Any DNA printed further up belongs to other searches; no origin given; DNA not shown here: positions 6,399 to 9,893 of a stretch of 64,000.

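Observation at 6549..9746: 1065-aa ankyrin-repeat protein with Pro/Ser/Thr-rich C-terminal third: candidate translocated effector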

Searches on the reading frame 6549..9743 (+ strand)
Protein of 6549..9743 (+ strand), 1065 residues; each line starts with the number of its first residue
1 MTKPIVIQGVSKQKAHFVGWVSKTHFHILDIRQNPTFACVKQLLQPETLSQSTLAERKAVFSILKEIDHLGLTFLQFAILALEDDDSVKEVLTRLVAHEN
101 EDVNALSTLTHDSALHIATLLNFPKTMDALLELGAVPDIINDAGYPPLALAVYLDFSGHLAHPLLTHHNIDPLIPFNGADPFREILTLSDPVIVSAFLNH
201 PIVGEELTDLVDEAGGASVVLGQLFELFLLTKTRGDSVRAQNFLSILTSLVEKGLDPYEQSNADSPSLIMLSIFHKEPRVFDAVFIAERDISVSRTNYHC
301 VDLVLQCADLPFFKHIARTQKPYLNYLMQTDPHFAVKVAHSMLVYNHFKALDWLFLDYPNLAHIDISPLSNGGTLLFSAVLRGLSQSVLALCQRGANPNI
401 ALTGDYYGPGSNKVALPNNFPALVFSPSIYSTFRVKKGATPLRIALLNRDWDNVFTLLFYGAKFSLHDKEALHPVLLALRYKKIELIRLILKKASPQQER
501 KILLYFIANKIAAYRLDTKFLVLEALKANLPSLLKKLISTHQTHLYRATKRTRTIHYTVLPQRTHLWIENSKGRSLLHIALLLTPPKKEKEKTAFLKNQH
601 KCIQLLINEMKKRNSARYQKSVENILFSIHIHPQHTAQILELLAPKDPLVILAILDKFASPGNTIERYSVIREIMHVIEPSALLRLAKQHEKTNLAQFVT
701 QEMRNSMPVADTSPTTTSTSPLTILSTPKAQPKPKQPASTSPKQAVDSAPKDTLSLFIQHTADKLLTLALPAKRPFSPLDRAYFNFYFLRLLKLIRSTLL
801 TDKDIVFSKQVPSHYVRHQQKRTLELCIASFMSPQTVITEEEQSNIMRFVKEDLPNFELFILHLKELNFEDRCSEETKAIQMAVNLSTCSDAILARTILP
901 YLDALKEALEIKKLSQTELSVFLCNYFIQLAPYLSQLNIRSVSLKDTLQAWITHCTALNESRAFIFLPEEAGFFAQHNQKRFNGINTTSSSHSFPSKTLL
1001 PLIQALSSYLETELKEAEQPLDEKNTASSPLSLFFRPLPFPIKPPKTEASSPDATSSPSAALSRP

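Call 3: search_protein_families(library=pfam, proteins=[window:6549-9743:+], max_evalue=10)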
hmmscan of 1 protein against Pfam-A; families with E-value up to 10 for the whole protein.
window:6549-9743:+ (1065 aa): 6 families
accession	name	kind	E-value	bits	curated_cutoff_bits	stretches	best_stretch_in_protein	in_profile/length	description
PF12796.13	Ank_2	-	2.9e-09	37.8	27.3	4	90-165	11-80/90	Ankyrin repeats (3 copies)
PF13637.12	Ank_4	-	3.2e-07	30.9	22.7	1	343-383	5-41/50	Ankyrin repeats (many copies)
PF13606.12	Ank_3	-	6.8e-07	29.5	22.3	2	112-137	3-28/30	Ankyrin repeat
PF00023.36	Ank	-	3.4e-06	27.5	21.1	1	112-141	3-32/33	Ankyrin repeat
PF02446.23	Glyco_hydro_77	-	0.11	11.8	25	1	773-860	46-130/465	4-alpha-glucanotransferase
PF06958.17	Pyocin_S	-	0.18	12.8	22.5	1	712-764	58-108/139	S-type Pyocin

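Call 4: search_protein_families(library=ncbifam, proteins=[window:6549-9743:+], max_evalue=10)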
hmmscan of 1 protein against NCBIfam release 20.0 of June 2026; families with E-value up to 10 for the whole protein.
window:6549-9743:+ (1065 aa): 0 families

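Call 6: find_homologous_proteins(query=window:6549-9743:+)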
Query window:6549-9743:+ (1065 aa): 1 proteins with E <= 0.001 among 8000 candidates.
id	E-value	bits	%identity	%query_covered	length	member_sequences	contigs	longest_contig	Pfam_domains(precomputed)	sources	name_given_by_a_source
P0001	0.0e+0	2370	100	100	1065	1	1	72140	PF13606.13,PF12796.14,PF00023.37,PF13637.13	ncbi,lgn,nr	ncbi:MAG: hypothetical protein HY939_01655 [Gammaproteobacteria bacterium]|nr:hypothetical protein [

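Call 7: find_related_loci(query=window:6549-9743:+, collection=genome_contigs, flank=10000)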
Query window:6549-9743:+ (1065 aa) in genome_contigs; peptide patterns used: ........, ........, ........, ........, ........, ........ (x = any residue, [..] = any of these).
30 stretches matched a pattern, but none encodes a relative of the query by tblastn (E <= 1e-3).

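Call 8: find_encoding_contigs(protein=P0001, flank=10000, max_places=4)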
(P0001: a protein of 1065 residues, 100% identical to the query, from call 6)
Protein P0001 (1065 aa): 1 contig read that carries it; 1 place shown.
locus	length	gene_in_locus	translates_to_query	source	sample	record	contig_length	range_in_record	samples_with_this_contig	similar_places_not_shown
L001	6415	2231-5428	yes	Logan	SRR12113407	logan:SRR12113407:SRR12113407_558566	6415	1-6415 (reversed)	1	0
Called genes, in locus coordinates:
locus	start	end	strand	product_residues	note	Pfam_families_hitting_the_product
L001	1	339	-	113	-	?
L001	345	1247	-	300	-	PF21157:DksA_N, PF01258:zf-dskA_traR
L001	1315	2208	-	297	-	PF17827:PrmC_N, PF05175:MTS, PF06325:PrmA, PF24675:NpmA (weak), PF02390:Methyltransf_4 (weak), PF08241:Methyltransf_11 (weak), PF13649:Methyltransf_25, PF13847:Methyltransf_31, +1 more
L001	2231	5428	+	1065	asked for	PF12796:Ank_2 (faint), PF13637:Ank_4 (faint), PF00023:Ank (faint), PF13606:Ank_3 (faint)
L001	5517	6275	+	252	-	PF03734:YkuD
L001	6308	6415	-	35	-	?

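Call 20: predict_structure(protein=window:6549-9743:+)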
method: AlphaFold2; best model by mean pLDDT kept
length: 1065 residues; sequences in the alignment: 1
mean_pLDDT: 39.3   pTM: 0.26
mean pLDDT of the five models: 39.3, 33.0, 31.8, 29.9, 27.9
residues with pLDDT >= 90: 0; 70-90: 0; 50-70: 93; < 50: 972
segments of 3 or more residues with pLDDT < 50: 1-15, 17-29, 32-36, 53-58, 60-74, 91-319, 321-482, 495-497, 504-592, 615-637, 642-645, 659-682, 703-759, 761-763, 769-1065
pLDDT, mean of each block of 10 residues (from residue 1): 37 43 41 50 53 47 45 51 51 43 38 38 43 43 38 40 35 34 36 37 40 37 40 39 46 39 34 38 39 38 38 42 44 45 39 42 35 35 37 33 29 31 32 32 36 45 40 46 50 50 45 35 38 37 33 26 29 31 41 50 50 47 42 47 50 50 43 47 50 53 42 33 28 32 34 44 48 44 46 44 32 33 38 37 38 36 34 35 35 37 42 42 43 37 38 40 34 36 30 35 36 36 34 28 28 27 26
secondary structure, 60 per line:
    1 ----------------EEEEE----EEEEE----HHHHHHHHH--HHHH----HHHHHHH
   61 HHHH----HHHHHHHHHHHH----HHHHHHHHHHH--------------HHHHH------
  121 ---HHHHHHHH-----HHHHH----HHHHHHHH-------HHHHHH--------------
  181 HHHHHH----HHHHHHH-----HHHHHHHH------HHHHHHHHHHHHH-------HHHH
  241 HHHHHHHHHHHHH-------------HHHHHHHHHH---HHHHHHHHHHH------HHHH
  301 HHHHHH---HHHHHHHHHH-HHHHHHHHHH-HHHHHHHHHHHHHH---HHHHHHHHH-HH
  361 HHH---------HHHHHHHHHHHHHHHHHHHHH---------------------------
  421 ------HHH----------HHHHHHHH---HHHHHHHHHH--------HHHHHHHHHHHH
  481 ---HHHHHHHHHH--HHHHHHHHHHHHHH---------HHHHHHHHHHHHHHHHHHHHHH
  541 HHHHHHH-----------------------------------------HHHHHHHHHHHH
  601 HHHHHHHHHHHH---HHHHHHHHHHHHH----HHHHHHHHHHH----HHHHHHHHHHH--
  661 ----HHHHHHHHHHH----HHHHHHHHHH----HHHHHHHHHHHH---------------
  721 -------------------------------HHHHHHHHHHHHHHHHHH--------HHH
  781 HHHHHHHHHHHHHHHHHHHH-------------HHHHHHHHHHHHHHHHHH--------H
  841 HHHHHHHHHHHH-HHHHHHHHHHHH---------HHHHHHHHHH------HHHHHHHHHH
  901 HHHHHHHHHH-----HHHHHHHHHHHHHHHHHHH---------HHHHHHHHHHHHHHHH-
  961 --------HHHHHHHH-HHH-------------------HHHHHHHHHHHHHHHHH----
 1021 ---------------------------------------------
elements in order (helices of 4 or more, strands of 3 or more residues): E17-21 E26-30 H35-43 H46-49 H54-64 H69-80 H85-95 H110-114 H124-131 H137-141 H146-153 H161-166 H181-186 H191-197 H203-210 H217-229 H237-253 H267-276 H280-290 H297-306 H310-319 H321-330 H332-345 H349-357 H359-363 H373-393 H440-447 H451-460 H469-480 H484-493 H496-509 H519-547 H589-612 H616-628 H633-643 H648-658 H665-675 H680-689 H694-705 H752-769 H778-800 H814-831 H840-852 H854-865 H875-884 H891-910 H916-934 H944-959 H969-976 H1000-1016
